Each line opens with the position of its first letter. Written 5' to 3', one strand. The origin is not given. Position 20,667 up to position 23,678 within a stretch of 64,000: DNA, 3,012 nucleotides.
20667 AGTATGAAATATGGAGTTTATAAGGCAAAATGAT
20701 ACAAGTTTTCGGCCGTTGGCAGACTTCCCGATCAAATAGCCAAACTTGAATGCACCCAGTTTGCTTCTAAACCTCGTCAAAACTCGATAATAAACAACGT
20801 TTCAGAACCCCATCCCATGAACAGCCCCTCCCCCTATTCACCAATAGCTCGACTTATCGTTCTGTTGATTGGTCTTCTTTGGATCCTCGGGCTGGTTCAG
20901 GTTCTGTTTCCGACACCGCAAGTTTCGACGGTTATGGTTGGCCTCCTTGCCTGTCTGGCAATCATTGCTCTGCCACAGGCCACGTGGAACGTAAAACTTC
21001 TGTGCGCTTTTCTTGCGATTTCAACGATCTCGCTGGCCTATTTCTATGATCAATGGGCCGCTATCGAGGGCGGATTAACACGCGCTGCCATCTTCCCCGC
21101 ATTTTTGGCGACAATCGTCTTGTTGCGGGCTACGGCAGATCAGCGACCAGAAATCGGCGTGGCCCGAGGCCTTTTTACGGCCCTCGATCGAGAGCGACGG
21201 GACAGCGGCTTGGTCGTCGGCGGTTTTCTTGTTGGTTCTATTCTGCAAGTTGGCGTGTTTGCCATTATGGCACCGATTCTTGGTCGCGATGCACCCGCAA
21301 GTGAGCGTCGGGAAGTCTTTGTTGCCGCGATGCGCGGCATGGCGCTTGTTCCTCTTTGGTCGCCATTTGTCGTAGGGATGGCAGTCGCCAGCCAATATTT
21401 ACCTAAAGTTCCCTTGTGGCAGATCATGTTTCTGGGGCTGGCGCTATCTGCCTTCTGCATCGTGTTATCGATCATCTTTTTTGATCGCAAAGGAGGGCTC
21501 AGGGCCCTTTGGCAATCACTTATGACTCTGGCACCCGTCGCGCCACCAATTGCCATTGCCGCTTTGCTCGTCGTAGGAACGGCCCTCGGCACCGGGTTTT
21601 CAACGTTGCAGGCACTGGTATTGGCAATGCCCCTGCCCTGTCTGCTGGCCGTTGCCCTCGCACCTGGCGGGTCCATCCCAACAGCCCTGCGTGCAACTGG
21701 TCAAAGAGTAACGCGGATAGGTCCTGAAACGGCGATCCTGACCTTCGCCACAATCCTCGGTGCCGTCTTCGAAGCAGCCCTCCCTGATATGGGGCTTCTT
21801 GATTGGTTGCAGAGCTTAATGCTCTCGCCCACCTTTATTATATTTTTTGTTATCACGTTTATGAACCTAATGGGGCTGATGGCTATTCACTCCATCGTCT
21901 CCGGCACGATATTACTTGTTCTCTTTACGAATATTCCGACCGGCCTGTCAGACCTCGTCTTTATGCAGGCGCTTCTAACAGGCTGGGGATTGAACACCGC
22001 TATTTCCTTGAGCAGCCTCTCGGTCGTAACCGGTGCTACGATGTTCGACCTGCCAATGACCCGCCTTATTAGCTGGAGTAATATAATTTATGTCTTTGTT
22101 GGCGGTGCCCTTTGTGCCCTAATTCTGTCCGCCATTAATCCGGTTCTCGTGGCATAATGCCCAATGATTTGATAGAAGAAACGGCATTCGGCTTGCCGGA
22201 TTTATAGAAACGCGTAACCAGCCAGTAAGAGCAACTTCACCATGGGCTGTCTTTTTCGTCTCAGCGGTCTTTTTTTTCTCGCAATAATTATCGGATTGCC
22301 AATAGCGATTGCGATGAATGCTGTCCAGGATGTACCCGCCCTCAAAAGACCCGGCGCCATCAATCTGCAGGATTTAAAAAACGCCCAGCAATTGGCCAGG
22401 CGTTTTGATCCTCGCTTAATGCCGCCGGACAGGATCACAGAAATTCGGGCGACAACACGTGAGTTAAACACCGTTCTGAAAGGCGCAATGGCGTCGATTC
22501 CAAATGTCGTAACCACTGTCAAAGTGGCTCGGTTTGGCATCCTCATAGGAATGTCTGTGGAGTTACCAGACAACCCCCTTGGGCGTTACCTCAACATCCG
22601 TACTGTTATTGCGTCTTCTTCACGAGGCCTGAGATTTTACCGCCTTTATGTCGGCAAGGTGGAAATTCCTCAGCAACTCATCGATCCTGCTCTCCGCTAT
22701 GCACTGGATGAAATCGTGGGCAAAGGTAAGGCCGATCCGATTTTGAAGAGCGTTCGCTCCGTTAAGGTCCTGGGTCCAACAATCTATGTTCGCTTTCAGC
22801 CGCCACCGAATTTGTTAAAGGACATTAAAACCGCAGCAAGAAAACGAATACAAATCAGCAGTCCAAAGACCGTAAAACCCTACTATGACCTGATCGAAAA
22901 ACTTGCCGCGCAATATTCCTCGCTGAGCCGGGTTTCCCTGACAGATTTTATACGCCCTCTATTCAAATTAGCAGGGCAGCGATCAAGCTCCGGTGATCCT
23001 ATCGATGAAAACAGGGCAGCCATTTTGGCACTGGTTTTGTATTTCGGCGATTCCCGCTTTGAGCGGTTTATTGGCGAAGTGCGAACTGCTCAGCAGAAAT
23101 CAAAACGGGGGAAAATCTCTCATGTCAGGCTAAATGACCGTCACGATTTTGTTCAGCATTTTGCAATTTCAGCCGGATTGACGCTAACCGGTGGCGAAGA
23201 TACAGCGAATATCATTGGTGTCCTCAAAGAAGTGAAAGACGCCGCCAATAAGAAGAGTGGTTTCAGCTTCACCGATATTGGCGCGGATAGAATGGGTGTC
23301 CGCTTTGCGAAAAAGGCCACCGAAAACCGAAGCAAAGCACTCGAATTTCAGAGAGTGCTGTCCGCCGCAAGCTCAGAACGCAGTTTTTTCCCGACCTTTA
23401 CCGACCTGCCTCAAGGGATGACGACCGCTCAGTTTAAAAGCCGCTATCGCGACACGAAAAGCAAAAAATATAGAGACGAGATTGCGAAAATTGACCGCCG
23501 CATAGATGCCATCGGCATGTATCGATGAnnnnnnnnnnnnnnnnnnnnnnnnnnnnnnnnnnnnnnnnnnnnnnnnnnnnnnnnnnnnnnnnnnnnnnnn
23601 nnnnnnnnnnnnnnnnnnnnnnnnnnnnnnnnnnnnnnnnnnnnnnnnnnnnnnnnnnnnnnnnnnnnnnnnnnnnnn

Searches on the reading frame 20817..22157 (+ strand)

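Call 7: search_protein_families(library=pfam, proteins=[window:20817-22157:+])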
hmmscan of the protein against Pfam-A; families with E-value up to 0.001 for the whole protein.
window:20817-22157:+ (446 aa): 0 families

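Call 36: search_protein_families(library=pfam, proteins=[window:20817-22157:+], max_evalue=1)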
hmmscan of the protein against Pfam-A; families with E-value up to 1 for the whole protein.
window:20817-22157:+ (446 aa): 1 family
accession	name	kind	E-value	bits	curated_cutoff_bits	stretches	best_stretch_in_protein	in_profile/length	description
PF16479.10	DUF5056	-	0.47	11.2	28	0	209-235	39-65/93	Domain of unknown function (DUF5056)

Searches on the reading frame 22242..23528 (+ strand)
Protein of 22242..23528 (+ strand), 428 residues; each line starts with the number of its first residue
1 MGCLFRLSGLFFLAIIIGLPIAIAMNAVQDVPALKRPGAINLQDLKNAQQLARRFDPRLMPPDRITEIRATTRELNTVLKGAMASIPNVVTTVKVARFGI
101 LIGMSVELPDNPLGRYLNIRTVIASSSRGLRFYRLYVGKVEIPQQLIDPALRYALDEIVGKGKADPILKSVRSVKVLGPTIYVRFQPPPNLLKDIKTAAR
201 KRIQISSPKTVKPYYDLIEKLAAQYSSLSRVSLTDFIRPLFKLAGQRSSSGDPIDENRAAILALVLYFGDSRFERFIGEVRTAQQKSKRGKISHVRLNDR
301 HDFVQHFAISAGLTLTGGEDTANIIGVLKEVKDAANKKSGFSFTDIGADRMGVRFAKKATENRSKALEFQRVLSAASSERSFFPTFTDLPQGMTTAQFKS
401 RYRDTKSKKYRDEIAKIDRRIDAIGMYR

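Call 7: search_protein_families(library=pfam, proteins=[window:22242-23528:+])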
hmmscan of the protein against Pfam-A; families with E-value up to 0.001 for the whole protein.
window:22242-23528:+ (428 aa): 0 families

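Call 36: search_protein_families(library=pfam, proteins=[window:22242-23528:+], max_evalue=1)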
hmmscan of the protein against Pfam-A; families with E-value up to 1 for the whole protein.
window:22242-23528:+ (428 aa): 4 families
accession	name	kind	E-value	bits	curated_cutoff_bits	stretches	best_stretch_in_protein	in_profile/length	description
PF24905.1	TTC3_9th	-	0.018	15.2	27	0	217-238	5-26/60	TTC3, helical domain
PF15785.10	SMG1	-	0.13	11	27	1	168-287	148-266/612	Serine/threonine-protein kinase smg-1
PF10748.14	HofP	-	0.22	11.7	24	1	240-321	11-90/132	DNA utilization proteins HofP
PF10043.14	DUF2279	-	0.24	12.6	28.6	1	328-356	58-86/91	Predicted periplasmic lipoprotein (DUF2279)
